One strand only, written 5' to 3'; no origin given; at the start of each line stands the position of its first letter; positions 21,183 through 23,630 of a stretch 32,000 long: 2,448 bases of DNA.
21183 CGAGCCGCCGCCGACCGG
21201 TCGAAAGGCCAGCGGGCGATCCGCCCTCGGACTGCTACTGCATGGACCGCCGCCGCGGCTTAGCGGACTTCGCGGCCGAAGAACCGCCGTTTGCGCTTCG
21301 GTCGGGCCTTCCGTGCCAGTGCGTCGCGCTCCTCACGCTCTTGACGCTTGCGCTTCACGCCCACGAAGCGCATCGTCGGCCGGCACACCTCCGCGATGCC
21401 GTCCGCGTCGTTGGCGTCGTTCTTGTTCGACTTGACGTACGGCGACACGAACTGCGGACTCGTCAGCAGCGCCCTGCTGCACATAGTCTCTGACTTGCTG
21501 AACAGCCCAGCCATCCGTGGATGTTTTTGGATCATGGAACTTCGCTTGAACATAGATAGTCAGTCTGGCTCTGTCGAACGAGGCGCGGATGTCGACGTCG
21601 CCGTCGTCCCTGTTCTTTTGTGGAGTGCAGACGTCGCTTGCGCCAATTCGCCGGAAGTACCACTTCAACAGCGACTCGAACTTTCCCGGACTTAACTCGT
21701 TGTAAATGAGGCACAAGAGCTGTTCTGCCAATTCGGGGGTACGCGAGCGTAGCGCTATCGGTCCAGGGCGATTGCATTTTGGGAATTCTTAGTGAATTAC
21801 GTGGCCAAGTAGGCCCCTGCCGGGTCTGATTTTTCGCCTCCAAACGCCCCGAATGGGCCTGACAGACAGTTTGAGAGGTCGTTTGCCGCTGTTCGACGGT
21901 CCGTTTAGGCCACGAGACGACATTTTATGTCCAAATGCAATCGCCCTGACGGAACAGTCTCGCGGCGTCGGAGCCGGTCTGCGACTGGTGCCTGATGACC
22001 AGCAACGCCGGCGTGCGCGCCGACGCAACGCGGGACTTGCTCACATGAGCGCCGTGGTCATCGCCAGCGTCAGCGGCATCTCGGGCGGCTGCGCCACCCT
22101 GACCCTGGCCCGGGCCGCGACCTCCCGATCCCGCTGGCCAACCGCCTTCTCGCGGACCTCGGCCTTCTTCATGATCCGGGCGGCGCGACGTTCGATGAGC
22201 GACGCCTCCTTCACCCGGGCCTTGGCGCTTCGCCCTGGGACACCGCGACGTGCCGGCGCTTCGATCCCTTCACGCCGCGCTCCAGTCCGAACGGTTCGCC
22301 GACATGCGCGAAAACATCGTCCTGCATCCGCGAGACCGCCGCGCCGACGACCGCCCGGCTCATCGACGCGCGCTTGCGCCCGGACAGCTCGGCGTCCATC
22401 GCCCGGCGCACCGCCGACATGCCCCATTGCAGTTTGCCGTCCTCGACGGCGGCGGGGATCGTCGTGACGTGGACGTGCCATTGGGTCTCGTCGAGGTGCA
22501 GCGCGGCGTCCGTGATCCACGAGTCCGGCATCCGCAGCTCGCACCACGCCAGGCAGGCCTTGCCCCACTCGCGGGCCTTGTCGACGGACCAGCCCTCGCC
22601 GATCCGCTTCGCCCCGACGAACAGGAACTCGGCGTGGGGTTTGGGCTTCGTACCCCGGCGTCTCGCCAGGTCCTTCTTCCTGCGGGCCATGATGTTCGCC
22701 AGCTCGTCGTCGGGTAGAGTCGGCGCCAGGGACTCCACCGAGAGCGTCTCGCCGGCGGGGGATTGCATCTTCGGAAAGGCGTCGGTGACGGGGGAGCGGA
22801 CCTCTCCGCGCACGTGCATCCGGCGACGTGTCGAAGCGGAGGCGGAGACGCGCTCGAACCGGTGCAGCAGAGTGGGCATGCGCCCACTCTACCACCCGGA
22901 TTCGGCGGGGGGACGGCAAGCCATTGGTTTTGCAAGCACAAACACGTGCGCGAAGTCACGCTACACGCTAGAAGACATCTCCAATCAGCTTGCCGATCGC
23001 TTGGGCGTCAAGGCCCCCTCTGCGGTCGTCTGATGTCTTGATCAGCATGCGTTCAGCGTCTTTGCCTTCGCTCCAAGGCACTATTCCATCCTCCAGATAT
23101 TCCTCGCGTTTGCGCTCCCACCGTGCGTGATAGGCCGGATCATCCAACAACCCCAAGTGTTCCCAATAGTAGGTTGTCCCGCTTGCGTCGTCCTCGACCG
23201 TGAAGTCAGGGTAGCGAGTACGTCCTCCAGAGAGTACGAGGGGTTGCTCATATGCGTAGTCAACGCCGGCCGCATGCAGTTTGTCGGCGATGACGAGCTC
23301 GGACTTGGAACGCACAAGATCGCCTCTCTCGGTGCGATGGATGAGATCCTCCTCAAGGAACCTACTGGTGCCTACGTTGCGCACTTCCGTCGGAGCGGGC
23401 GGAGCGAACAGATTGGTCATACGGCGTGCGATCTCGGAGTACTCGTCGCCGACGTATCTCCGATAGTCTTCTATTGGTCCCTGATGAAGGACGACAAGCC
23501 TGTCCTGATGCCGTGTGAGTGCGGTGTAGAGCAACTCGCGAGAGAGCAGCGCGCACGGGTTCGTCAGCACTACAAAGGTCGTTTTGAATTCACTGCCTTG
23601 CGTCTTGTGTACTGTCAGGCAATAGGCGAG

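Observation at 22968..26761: Minus-strand pair: 422-aa protein with a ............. N-terminus plus an SF1 helicase-nuclease; possibly one frameshifted ~1260-aa gene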

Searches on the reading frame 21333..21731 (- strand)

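Call 39: search_protein_families(library=pfam, proteins=[window:21333-21731:-], max_evalue=0.01)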
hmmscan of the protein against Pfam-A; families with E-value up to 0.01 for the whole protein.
window:21333-21731:- (132 aa): 1 family
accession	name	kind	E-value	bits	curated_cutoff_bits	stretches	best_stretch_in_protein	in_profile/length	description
PF04471.18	Mrr_cat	-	3.1e-08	34.2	21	1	11-92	2-81/115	Restriction endonuclease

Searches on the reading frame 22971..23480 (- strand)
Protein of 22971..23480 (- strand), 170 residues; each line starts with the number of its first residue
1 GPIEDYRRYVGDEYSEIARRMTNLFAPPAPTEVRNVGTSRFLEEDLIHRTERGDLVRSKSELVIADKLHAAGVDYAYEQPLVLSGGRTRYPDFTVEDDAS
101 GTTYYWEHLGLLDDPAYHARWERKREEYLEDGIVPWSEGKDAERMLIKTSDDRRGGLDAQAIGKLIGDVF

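Call 33: search_protein_families(library=pfam, proteins=[window:22971-23480:-], max_evalue=10)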
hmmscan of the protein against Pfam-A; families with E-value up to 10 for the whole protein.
seq(170 aa): 0 families

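Call 34: search_solved_structures(query=window:22971-23480:-, max_evalue=10, show_alignments=3)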
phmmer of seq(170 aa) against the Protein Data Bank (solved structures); distinct sequences matched with E-value up to 10: 1.
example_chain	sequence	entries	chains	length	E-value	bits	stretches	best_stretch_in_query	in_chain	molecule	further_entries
1hil_B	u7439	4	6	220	1.6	11.7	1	84-141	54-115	IGG2A-KAPPA 17/9 FAB (HEAVY CHAIN)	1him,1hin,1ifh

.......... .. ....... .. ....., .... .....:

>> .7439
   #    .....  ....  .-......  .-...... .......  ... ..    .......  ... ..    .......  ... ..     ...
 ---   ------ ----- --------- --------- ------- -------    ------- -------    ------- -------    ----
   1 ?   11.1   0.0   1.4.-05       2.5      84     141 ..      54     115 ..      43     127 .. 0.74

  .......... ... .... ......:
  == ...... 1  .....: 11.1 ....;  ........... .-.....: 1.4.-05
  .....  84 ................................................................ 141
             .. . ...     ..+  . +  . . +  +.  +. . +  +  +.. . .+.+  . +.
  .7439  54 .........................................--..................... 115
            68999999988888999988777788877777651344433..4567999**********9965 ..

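Call 35: find_homologous_proteins(query=window:22971-23390:-, max_evalue=0.001)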
Query window:22971-23390:- (140 aa): 715 proteins with E <= 0.001 among 759 candidates; the best 120 are listed.
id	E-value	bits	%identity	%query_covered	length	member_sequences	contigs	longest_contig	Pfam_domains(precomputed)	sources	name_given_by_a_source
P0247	3.0e-55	204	69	100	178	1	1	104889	-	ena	-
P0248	5.1e-55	203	69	99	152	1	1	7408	-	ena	-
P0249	8.2e-55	203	71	95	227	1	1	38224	PF13538.13,PF01443.25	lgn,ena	-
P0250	1.9e-54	201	70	98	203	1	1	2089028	-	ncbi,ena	-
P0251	1.5e-53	198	66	99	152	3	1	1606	-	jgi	jgi:hypothetical protein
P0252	2.2e-53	198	70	93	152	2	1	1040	-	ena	-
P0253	2.2e-53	198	72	94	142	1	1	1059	-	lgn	-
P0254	2.3e-53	198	72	92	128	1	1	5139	-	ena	-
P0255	2.5e-53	198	68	95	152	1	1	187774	-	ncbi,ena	-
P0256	3.2e-53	197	67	95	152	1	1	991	-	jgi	jgi:hypothetical protein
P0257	5.7e-53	197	69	96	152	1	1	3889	-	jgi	jgi:hypothetical protein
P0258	7.2e-53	196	67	94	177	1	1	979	-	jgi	jgi:hypothetical protein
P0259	2.1e-52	195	69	94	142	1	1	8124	-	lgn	-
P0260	3.8e-52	194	68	94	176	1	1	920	-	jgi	jgi:hypothetical protein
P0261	7.6e-52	193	69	99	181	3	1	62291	-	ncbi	-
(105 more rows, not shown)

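Call 46: predict_structure(alignment_id=A4)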
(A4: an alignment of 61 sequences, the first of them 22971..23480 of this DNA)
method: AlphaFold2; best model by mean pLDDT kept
length: 170 residues; sequences in the alignment: 61
mean_pLDDT: 84.2   pTM: 0.72
mean pLDDT of the five models: 84.2, 81.9, 81.1, 80.1, 78.0
residues with pLDDT >= 90: 103; 70-90: 21; 50-70: 43; < 50: 3
segments of 3 or more residues with pLDDT < 50: none
pLDDT, mean of each block of 10 residues (from residue 1): 57 54 55 65 66 88 97 97 96 96 97 93 97 92 95 91 96
secondary structure, 60 per line:
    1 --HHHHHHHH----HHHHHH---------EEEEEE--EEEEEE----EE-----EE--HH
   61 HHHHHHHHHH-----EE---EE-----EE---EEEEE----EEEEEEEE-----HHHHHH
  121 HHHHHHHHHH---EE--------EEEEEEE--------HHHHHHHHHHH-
elements in order: H3-10 H15-20 E30-35 E38-43 H59-70 E93-97 E102-109 H115-130 E144-150 H159-169

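Call 49: fold_search(model_id=the predicted structure, library=pdb)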
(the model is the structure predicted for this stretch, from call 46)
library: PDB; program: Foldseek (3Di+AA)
matches with E <= 10: 436; with E <= 0.001: 0
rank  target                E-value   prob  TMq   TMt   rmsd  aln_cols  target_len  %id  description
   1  9dou_A                2.9e-03  1.00  0.41  0.09   5.8       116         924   12  Taeniopygia guttata R2 retrotransposon (R2Tg) initiating target-primed reverse transcription (released 2025-05-21)
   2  6p4w_B                3.1e-03  0.98  0.40  0.20  12.2       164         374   19  XPB helicase in a complex with truncated Bax1 from Sulfurisphaera tokodaii at 2.96 Angstrom resolution (released 2020-06-03)
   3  6p4o_F                3.1e-03  0.98  0.40  0.17  12.3       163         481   16  Complex of XPB helicase with Bax1 endonuclease from Sulfurisphaera tokodaii at 3.15 Angstroms resolution (released 2020-06-03)
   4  6p4o_B                1.2e-02  0.91  0.40  0.16  12.7       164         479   17  Complex of XPB helicase with Bax1 endonuclease from Sulfurisphaera tokodaii at 3.15 Angstroms resolution (released 2020-06-03)
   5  6p4w_D                1.5e-02  0.90  0.40  0.20  12.3       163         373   19  XPB helicase in a complex with truncated Bax1 from Sulfurisphaera tokodaii at 2.96 Angstrom resolution (released 2020-06-03)
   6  6p4o_D                1.5e-02  0.85  0.37  0.16  12.5       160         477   16  Complex of XPB helicase with Bax1 endonuclease from Sulfurisphaera tokodaii at 3.15 Angstroms resolution (released 2020-06-03)
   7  9nl3_A                1.6e-02  0.99  0.38  0.08   6.0       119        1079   12  Structure of R2 retrotransposon protein from Taeniopygia guttata initiating target-primed reverse transcription (released 2025-06-18)
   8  9nl2_A                1.9e-02  0.97  0.38  0.08   5.9       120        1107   12  Structure of R2 retrotransposon protein from Platysternon megacephalum initiating target-primed reverse transcription (released 2025-06-18)
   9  6p4f_B                2.5e-02  0.82  0.42  0.21  13.3       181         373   15  Crystal structure of the XPB-Bax1-forked DNA ternary complex (released 2020-06-17)
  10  7lo5_A                2.5e-02  0.80  0.34  0.07   7.9       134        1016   17  cryoEM structure DrdV-DNA complex (released 2021-03-17)
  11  6p66_B                3.0e-02  0.80  0.36  0.15  11.9       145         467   20  The crystal structure of the XPB complex with Bax1 from Archaeoglobus fulgidus at 3.0 Angstrom resolution (released 2020-06-17)
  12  8gy8_A                3.2e-02  0.91  0.43  0.22  12.4       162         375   15  The structure of Bax1 from Pyrococcus furiosus (released 2023-09-27)
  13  7lo5_C                3.2e-02  0.84  0.33  0.07   7.4       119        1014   18  cryoEM structure DrdV-DNA complex (released 2021-03-17)
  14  1wdj_B                3.4e-02  0.97  0.33  0.36   3.7        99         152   13  Crystal structure of TT1808 from Thermus thermophilus HB8 (released 2004-11-17)
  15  6ntv_A                3.4e-02  0.54  0.31  0.25  10.8       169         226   11  SFTSV L endonuclease domain (released 2020-01-08)
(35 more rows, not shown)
